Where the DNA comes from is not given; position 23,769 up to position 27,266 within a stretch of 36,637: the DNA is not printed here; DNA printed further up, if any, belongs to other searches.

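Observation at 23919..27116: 1065-aa mosaic protein: an HdrA-like scaffold interrupted by a complete NfnB/GltD-like NAD(P)H module, with rearranged domain order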

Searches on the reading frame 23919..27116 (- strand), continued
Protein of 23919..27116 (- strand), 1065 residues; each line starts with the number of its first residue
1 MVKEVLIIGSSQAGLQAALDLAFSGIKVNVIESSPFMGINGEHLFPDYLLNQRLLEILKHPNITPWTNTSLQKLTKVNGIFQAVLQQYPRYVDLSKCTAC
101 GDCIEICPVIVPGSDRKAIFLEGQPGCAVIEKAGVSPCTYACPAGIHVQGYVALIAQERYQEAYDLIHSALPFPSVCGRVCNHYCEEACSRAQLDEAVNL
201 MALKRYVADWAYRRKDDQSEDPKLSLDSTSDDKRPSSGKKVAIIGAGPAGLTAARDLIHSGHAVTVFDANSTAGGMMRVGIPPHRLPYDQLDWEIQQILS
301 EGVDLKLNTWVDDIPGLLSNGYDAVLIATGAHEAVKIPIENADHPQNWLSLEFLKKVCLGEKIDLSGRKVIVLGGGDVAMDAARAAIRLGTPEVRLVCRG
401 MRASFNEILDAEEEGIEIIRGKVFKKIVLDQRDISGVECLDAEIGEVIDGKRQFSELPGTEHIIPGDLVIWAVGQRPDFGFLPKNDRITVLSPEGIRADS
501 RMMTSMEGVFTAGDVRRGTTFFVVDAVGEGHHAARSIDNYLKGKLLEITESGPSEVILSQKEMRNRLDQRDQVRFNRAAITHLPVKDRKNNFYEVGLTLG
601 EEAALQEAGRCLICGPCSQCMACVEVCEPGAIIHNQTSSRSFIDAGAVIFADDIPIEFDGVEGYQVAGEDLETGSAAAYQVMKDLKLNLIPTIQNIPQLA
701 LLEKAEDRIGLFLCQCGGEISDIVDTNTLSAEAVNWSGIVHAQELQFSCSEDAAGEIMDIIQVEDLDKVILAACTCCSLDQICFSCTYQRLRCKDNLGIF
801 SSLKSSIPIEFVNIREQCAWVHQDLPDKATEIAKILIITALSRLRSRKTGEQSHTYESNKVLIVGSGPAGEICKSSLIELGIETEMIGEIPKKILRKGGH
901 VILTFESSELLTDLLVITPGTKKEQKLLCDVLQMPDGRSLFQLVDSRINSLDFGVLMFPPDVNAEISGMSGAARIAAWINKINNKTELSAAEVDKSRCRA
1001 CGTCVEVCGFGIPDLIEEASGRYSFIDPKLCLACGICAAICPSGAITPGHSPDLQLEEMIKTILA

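Call 19: search_protein_families(library=pfam, proteins=[L007:7974-11528:+, L011:2202-6659:+, L015:7926-12500:+, L017:7725-11420:+, L026:10670-15673:+, L042:6627-9725:+, L079:6612-9674:+], max_evalue=0.000001)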
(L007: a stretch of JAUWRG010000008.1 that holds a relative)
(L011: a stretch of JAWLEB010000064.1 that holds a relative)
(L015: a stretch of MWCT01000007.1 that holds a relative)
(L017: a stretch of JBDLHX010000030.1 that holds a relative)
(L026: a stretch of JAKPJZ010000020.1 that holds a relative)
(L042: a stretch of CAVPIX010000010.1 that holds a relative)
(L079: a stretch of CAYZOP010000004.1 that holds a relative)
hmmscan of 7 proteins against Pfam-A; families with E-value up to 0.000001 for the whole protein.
L007:7974-11528:+ (1185 aa): 14 families
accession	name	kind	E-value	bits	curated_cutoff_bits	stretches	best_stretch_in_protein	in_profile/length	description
PF07992.20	Pyr_redox_2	-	9.1e-42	143.9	26.1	1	256-553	2-291/291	Pyridine nucleotide-disulphide oxidoreductase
PF13738.12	Pyr_redox_3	-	2.6e-21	76.6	30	1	345-537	129-305/305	Pyridine nucleotide-disulphide oxidoreductase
PF14691.11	Fer4_20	-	3.2e-16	59.6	25.8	1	163-238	30-108/113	Dihydroprymidine dehydrogenase domain II, 4Fe-4S cluster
PF13450.12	NAD_binding_8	-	1.4e-14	54.6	21.9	1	259-296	1-38/68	NAD(P)-binding Rossmann-like domain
PF00037.32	Fer4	-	3e-13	49.4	21.1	1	1136-1158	2-24/24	4Fe-4S binding domain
PF00070.33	Pyr_redox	-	1.5e-11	45.1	22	0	387-460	1-78/82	Pyridine nucleotide-disulphide oxidoreductase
PF12837.12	Fer4_6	-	3e-11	43.1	25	0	108-127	4-23/24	4Fe-4S binding domain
PF01946.23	Thi4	-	7.6e-10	38.9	26.2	0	252-296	15-60/235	Thi4 family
PF01266.30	DAO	-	9.7e-10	38.9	27.9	0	256-290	1-35/353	FAD dependent oxidoreductase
PF12838.12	Fer4_7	-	2.1e-09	38.2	27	1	1110-1156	2-52/52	4Fe-4S dicluster domain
PF13237.11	Fer4_10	-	9.6e-09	35.5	25.5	0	1103-1153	2-53/53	4Fe-4S dicluster domain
PF01494.25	FAD_binding_3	-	1.3e-08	34.9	22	0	256-287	3-34/349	FAD binding domain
PF01134.28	GIDA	-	1e-07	31.8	22.1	0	257-283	2-28/391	Glucose inhibited division protein A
PF13187.11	Fer4_9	-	7.2e-07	29.6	27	0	1110-1157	2-52/52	4Fe-4S dicluster domain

L011:2202-6659:+ (1486 aa): 20 families
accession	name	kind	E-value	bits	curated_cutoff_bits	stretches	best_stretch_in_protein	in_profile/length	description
PF07992.20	Pyr_redox_2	-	1.8e-59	202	26.1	2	264-556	2-291/291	Pyridine nucleotide-disulphide oxidoreductase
PF13738.12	Pyr_redox_3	-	2.1e-32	113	30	1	320-540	95-305/305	Pyridine nucleotide-disulphide oxidoreductase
PF13450.12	NAD_binding_8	-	4.4e-31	107.4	21.9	2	267-304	1-38/68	NAD(P)-binding Rossmann-like domain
PF12831.13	FAD_oxidored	-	2.1e-28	100.2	27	2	1074-1109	3-38/416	FAD dependent oxidoreductase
PF01266.30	DAO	-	7.2e-24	85.4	27.9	0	264-298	1-35/353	FAD dependent oxidoreductase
PF00070.33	Pyr_redox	-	5.3e-23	81.8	22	1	395-446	1-51/82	Pyridine nucleotide-disulphide oxidoreductase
PF00890.30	FAD_binding_2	-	5.2e-21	75.8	20.4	1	13-50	2-39/414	FAD binding domain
PF14691.11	Fer4_20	-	1.1e-19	70.8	25.8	1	161-238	29-109/113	Dihydroprymidine dehydrogenase domain II, 4Fe-4S cluster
PF01946.23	Thi4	-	1.6e-16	60.7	26.2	0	264-304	19-60/235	Thi4 family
PF03486.20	HI0933_like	-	1.7e-16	60.8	50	0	264-299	2-37/244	HI0933-like protein Rossmann domain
PF01262.27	AlaDh_PNT_C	-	4.7e-16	59.3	23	0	10-45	28-63/214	Alanine dehydrogenase/PNT, C-terminal domain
PF01593.30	Amino_oxidase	-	7.7e-16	58.8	19.8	0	273-303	2-32/443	Flavin containing amine oxidoreductase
PF01134.28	GIDA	-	3.7e-14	53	22.1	0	13-49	2-29/391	Glucose inhibited division protein A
PF13454.12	NAD_binding_9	-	5.6e-11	43.1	21.8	0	266-302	1-42/155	FAD-NAD(P)-binding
PF13241.12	NAD_binding_7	-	2.6e-09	38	22.1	0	393-443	7-46/104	Putative NAD(P)-binding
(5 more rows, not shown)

L015:7926-12500:+ (1525 aa): 20 families
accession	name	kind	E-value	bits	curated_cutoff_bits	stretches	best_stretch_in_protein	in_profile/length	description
PF07992.20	Pyr_redox_2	-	1.5e-63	215.4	26.1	2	293-590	2-291/291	Pyridine nucleotide-disulphide oxidoreductase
PF13450.12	NAD_binding_8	-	1.6e-26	92.8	21.9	2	1107-1143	1-37/68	NAD(P)-binding Rossmann-like domain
PF12831.13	FAD_oxidored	-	3.5e-26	92.9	27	2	1106-1141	3-38/416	FAD dependent oxidoreductase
PF00070.33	Pyr_redox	-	4.6e-22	78.8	22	0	429-493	2-70/82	Pyridine nucleotide-disulphide oxidoreductase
PF01266.30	DAO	-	5.9e-21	75.8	27.9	0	1105-1138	2-35/353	FAD dependent oxidoreductase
PF01134.28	GIDA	-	1e-18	68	22.1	0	1106-1216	3-94/391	Glucose inhibited division protein A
PF01262.27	AlaDh_PNT_C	-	2.5e-17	63.5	23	0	427-457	29-59/214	Alanine dehydrogenase/PNT, C-terminal domain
PF00890.30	FAD_binding_2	-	3.8e-17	63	20.4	1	1105-1141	2-38/414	FAD binding domain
PF13738.12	Pyr_redox_3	-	1.4e-15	57.8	30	0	419-468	157-207/305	Pyridine nucleotide-disulphide oxidoreductase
PF14691.11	Fer4_20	-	4.6e-15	55.8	25.8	1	175-251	30-109/113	Dihydroprymidine dehydrogenase domain II, 4Fe-4S cluster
PF01593.30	Amino_oxidase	-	4.7e-15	56.2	19.8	0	302-333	2-33/443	Flavin containing amine oxidoreductase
PF01946.23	Thi4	-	1.1e-14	54.6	26.2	0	293-330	19-57/235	Thi4 family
PF03486.20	HI0933_like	-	1e-13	51.7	50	0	293-364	2-72/244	HI0933-like protein Rossmann domain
PF00037.32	Fer4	-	6e-11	42.1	21.1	0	1475-1496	1-22/24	4Fe-4S binding domain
PF12838.12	Fer4_7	-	2e-10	41.4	27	1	1450-1496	1-52/52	4Fe-4S dicluster domain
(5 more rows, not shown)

L017:7725-11420:+ (1232 aa): 20 families
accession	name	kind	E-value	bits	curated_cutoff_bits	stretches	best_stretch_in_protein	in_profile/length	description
PF07992.20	Pyr_redox_2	-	8.5e-38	130.9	26.1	1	476-780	2-291/291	Pyridine nucleotide-disulphide oxidoreductase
PF14691.11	Fer4_20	-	3.7e-24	85.1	25.8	1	381-460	29-111/113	Dihydroprymidine dehydrogenase domain II, 4Fe-4S cluster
PF13450.12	NAD_binding_8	-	4.8e-24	84.9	21.9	1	479-512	1-34/68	NAD(P)-binding Rossmann-like domain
PF12831.13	FAD_oxidored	-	9.8e-20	71.7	27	2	236-272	3-39/416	FAD dependent oxidoreductase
PF00070.33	Pyr_redox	-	3.3e-19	69.6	22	0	611-660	1-49/82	Pyridine nucleotide-disulphide oxidoreductase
PF13738.12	Pyr_redox_3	-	7.8e-16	58.6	30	0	607-645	162-200/305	Pyridine nucleotide-disulphide oxidoreductase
PF01266.30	DAO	-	1.2e-14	55.1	27.9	1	476-511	1-37/353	FAD dependent oxidoreductase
PF00890.30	FAD_binding_2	-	1.7e-14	54.3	20.4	1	477-514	2-39/414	FAD binding domain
PF03486.20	HI0933_like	-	9e-12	45.4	50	0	476-511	2-37/244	HI0933-like protein Rossmann domain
PF01946.23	Thi4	-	1.7e-11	44.3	26.2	0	476-516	19-60/235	Thi4 family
PF12838.12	Fer4_7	-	2.4e-11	44.3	27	1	1162-1207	2-52/52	4Fe-4S dicluster domain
PF01134.28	GIDA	-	2.8e-10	40.2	22.1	0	476-512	1-38/391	Glucose inhibited division protein A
PF13187.11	Fer4_9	-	2.9e-10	40.5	27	1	1162-1208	2-52/52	4Fe-4S dicluster domain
PF00037.32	Fer4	-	3e-10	39.9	21.1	0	1187-1209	2-24/24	4Fe-4S binding domain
PF01593.30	Amino_oxidase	-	4.9e-10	39.7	19.8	0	485-511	2-28/443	Flavin containing amine oxidoreductase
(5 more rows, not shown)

L026:10670-15673:+ (1668 aa): 15 families
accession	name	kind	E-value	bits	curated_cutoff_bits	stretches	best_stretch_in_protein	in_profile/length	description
PF07992.20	Pyr_redox_2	-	4.7e-48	164.5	26.1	2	255-519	2-261/291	Pyridine nucleotide-disulphide oxidoreductase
PF13450.12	NAD_binding_8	-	6.2e-23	81.3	21.9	1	1245-1284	1-40/68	NAD(P)-binding Rossmann-like domain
PF14691.11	Fer4_20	-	6.6e-20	71.5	25.8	1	161-241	29-112/113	Dihydroprymidine dehydrogenase domain II, 4Fe-4S cluster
PF12831.13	FAD_oxidored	-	8.6e-19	68.5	27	2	1243-1279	2-38/416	FAD dependent oxidoreductase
PF00070.33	Pyr_redox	-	5.1e-16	59.4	22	0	384-457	1-78/82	Pyridine nucleotide-disulphide oxidoreductase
PF01266.30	DAO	-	8.2e-16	58.9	27.9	0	255-289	1-35/353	FAD dependent oxidoreductase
PF00890.30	FAD_binding_2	-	4.4e-15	56.2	20.4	0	1243-1279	2-38/414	FAD binding domain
PF13738.12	Pyr_redox_3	-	2.4e-14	53.7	30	0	1242-1352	166-268/305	Pyridine nucleotide-disulphide oxidoreductase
PF03486.20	HI0933_like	-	5.1e-11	42.9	50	0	1242-1279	2-39/244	HI0933-like protein Rossmann domain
PF01946.23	Thi4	-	1.5e-10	41.2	26.2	0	253-292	17-58/235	Thi4 family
PF01494.25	FAD_binding_3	-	1.6e-10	41.2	22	0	1242-1275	3-36/349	FAD binding domain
PF01262.27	AlaDh_PNT_C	-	5.1e-09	36.3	23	0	371-419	17-69/214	Alanine dehydrogenase/PNT, C-terminal domain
PF12838.12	Fer4_7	-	5e-08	33.7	27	0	1602-1648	1-52/52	4Fe-4S dicluster domain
PF01134.28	GIDA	-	2.5e-07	30.5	22.1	0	1243-1271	2-30/391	Glucose inhibited division protein A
PF13241.12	NAD_binding_7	-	3.3e-07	31.3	22.1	0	379-447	4-67/104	Putative NAD(P)-binding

L042:6627-9725:+ (1033 aa): 18 families
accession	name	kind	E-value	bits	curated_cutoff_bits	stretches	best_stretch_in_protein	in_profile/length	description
PF07992.20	Pyr_redox_2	-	1.3e-20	74.4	26.1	0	600-719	3-119/291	Pyridine nucleotide-disulphide oxidoreductase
PF12831.13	FAD_oxidored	-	9.5e-16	58.5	27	2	601-638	3-41/416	FAD dependent oxidoreductase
PF13450.12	NAD_binding_8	-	3.7e-15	56.4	21.9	1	602-641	1-40/68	NAD(P)-binding Rossmann-like domain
PF00037.32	Fer4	-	2.6e-14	52.8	21.1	0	111-129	2-20/24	4Fe-4S binding domain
PF12837.12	Fer4_6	-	5.2e-13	48.7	25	0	112-129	4-21/24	4Fe-4S binding domain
PF12838.12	Fer4_7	-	8e-12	45.9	27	0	951-996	1-52/52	4Fe-4S dicluster domain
PF13187.11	Fer4_9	-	1e-11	45.1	27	0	951-997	1-52/52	4Fe-4S dicluster domain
PF13237.11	Fer4_10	-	5.6e-11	42.6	25.5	0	946-993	3-53/53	4Fe-4S dicluster domain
PF00890.30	FAD_binding_2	-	7.3e-11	42.3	20.4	0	17-51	2-36/414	FAD binding domain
PF01266.30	DAO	-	3.9e-10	40.2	27.9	0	16-50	1-35/353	FAD dependent oxidoreductase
PF01593.30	Amino_oxidase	-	5.5e-10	39.5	19.8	0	607-642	1-36/443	Flavin containing amine oxidoreductase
PF14697.11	Fer4_21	-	1e-09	38.8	35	0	945-999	1-59/59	4Fe-4S dicluster domain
PF00070.33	Pyr_redox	-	4.8e-09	37.1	22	0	16-50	1-35/82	Pyridine nucleotide-disulphide oxidoreductase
PF01134.28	GIDA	-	1.4e-08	34.7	22.1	0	601-633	3-36/391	Glucose inhibited division protein A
PF01262.27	AlaDh_PNT_C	-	6.3e-08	32.7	23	0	10-48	24-62/214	Alanine dehydrogenase/PNT, C-terminal domain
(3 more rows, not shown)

L079:6612-9674:+ (1021 aa): 19 families
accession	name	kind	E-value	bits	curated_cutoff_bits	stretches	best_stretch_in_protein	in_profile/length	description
PF07992.20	Pyr_redox_2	-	1.1e-23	84.5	26.1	1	605-720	3-114/291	Pyridine nucleotide-disulphide oxidoreductase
PF00037.32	Fer4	-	2.3e-15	56.1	21.1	0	116-133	2-19/24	4Fe-4S binding domain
PF12831.13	FAD_oxidored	-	5.2e-15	56.1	27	1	22-59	2-39/416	FAD dependent oxidoreductase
PF13450.12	NAD_binding_8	-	7e-14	52.3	21.9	0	607-642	1-36/68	NAD(P)-binding Rossmann-like domain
PF13237.11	Fer4_10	-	2.1e-13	50.4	25.5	1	953-997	6-53/53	4Fe-4S dicluster domain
PF12838.12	Fer4_7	-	3.9e-13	50.1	27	0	121-188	1-52/52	4Fe-4S dicluster domain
PF13187.11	Fer4_9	-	1.4e-11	44.7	27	0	955-1000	1-51/52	4Fe-4S dicluster domain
PF01262.27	AlaDh_PNT_C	-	1.3e-10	41.5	23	0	14-53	23-62/214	Alanine dehydrogenase/PNT, C-terminal domain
PF01266.30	DAO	-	2e-10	41.2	27.9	1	21-247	1-238/353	FAD dependent oxidoreductase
PF12797.12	Fer4_2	-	2.5e-10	40.1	24.5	0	978-998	2-22/22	4Fe-4S binding domain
PF00890.30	FAD_binding_2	-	3.1e-10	40.3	20.4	0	22-56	2-36/414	FAD binding domain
PF14697.11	Fer4_21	-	1.3e-09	38.5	35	0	949-1000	1-56/59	4Fe-4S dicluster domain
PF13484.11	Fer4_16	-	1.8e-09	38.7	30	0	986-1007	2-24/66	4Fe-4S double cluster binding domain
PF12837.12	Fer4_6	-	3.6e-09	36.6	25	0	979-1001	2-24/24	4Fe-4S binding domain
PF01134.28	GIDA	-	1.1e-08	35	22.1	0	22-54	2-29/391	Glucose inhibited division protein A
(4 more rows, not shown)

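Call 40: predict_structure(alignment_id=A1)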
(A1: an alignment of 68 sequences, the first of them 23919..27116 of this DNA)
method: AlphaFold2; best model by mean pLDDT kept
length: 1065 residues; sequences in the alignment: 68
mean_pLDDT: 80.0   pTM: 0.70
mean pLDDT of the five models: 80.0, 79.4, 77.7, 74.4, 70.6
residues with pLDDT >= 90: 284; 70-90: 573; 50-70: 141; < 50: 67
segments of 3 or more residues with pLDDT < 50: 221-232, 692-704, 777-799, 849-855, 1050-1056
pLDDT, mean of each block of 10 residues (from residue 1): 84 91 92 79 58 72 87 86 87 73 80 76 71 83 84 89 87 88 86 90 93 77 44 71 94 93 93 82 83 92 92 91 93 78 88 80 87 86 88 88 75 89 90 92 73 81 93 79 83 80 93 85 86 93 70 77 83 84 81 81 93 75 76 78 91 65 81 92 82 38 62 80 90 88 79 74 84 57 32 41 60 71 86 79 60 53 91 93 88 89 90 91 89 85 63 87 91 90 65 78 85 84 81 72 66 48 52
secondary structure, 60 per line:
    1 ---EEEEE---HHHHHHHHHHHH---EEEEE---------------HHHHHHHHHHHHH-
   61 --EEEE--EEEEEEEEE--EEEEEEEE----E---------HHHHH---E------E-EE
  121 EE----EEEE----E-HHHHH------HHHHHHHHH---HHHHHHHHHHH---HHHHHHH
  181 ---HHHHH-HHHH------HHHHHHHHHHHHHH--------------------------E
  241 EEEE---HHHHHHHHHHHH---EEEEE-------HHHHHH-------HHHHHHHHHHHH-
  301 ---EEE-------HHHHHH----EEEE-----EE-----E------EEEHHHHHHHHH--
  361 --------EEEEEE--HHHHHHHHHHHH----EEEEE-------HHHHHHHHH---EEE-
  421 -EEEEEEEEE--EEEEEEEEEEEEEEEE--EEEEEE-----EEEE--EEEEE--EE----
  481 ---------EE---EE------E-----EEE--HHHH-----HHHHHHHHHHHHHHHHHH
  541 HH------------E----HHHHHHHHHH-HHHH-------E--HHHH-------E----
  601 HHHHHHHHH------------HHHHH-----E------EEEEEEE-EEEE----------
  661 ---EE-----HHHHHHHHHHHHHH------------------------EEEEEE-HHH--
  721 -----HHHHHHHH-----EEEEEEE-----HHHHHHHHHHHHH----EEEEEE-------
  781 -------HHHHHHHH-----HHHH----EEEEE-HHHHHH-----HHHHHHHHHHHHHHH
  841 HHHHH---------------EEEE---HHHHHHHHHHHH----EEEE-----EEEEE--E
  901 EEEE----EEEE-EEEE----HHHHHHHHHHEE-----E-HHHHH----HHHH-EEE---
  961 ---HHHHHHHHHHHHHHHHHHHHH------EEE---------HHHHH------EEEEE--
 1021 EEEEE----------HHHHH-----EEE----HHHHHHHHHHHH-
elements in order (helices of 4 or more, strands of 3 or more residues): E4-8 H12-23 E27-31 H47-59 E63-66 E69-77 E80-87 H102-106 E119-122 E127-130 H137-141 H148-156 H160-170 H174-180 H184-188 H190-193 H200-213 E240-244 H248-259 E263-267 H275-280 H288-299 E304-306 H314-319 E324-327 E347-349 H350-358 E369-374 H377-388 E393-397 H405-413 E417-419 E422-430 E433-448 E451-456 E462-465 E468-472 E509-511 H514-517 H523-542 H560-569 H571-574 H585-588 H601-609 H622-626 E639-645 E647-650 H671-684 E709-714 H726-733 E739-745 H751-763 E768-773 H788-795 H801-804 E809-813 H815-820 H826-845 E861-864 H868-879 E884-887 E893-897 E900-904 E909-912 E914-917 H922-931 H941-945 H950-953 E955-957 H964-984 E991-993 H1003-1007 E1014-1018 E1021-1025 H1036-1040 E1046-1048 H1053-1064
